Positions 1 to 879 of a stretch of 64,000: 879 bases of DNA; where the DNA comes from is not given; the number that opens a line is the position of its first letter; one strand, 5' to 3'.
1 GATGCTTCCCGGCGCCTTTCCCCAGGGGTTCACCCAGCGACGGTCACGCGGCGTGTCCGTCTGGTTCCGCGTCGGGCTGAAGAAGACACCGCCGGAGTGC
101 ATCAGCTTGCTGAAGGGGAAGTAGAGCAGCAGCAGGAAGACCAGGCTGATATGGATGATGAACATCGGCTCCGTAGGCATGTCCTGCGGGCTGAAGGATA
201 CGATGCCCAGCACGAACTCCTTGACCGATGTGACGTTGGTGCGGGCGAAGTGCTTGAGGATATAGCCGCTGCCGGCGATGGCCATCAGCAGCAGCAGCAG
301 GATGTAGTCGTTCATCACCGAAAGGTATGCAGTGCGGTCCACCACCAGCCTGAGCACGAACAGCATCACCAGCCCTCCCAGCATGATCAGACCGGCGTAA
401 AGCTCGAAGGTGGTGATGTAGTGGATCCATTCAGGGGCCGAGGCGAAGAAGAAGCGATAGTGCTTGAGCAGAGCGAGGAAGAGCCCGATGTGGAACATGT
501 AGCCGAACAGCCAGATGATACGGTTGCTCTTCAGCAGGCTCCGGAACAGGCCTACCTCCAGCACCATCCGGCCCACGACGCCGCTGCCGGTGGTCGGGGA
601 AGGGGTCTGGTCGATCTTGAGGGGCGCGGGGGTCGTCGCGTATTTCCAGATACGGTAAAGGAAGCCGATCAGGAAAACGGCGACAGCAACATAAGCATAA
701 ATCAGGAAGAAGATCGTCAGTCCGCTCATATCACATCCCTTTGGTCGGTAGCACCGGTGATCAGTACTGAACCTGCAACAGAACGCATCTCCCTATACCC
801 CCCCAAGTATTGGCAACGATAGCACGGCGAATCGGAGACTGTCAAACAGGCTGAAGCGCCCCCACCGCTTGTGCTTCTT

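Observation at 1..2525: CbiA-family amidase immediately followed by a NarI/DsrM-like heme-b subunit: candidate dsrN-dsrM linkage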

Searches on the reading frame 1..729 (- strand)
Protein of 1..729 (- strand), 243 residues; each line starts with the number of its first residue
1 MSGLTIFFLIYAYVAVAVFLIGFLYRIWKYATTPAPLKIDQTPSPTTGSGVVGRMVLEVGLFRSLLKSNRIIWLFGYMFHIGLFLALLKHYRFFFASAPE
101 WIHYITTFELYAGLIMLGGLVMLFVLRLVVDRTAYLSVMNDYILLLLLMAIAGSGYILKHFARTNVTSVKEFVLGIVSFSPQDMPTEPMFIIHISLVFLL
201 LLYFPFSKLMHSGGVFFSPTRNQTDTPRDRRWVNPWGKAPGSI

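Call 5: search_protein_families(library=pfam, proteins=[window:1-729:-], max_evalue=0.01)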
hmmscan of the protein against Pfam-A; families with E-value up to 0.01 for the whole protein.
window:1-729:- (243 aa): 1 family
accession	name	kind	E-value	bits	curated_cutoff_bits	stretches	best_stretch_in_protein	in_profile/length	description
PF02665.19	Nitrate_red_gam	-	1.1e-11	45.3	22.9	1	69-211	41-198/217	Nitrate reductase gamma subunit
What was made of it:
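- On DsrM (DsrMKJOP membrane cytochrome b): Pfam Nitrate_red_gam (call 5).
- The Pfam family is Nitrate_red_gam (call 5).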

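Call 6: search_protein_families(library=ncbifam, proteins=[window:1-729:-], max_evalue=0.01)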
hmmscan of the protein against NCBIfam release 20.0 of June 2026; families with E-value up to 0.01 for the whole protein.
window:1-729:- (243 aa): 4 families
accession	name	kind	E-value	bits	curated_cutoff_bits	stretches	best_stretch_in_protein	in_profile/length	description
NF038037.1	cytob_DsrM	equivalog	2e-50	171.8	300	1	5-237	19-292/320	sulfate reduction electron transfer complex DsrMKJOP subunit DsrM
NF045723.1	memb_anch_TmcC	equivalog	2.8e-05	23.7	240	1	12-157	12-161/218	TmcC family electron transfer complex membrane anchor subunit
TIGR00351.1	narI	equivalog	7.6e-05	22.7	105.55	1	107-212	92-206/225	respiratory nitrate reductase subunit gamma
NF038018.1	qmoC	equivalog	0.0037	16.8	300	0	85-211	240-350/360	quinone-interacting membrane-bound oxidoreductase complex subunit QmoC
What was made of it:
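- Checked: Its best NCBIfam hit is DsrM NF038037 at 171.8 bits, against narI at 22.7 bits (calls 5, 6).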
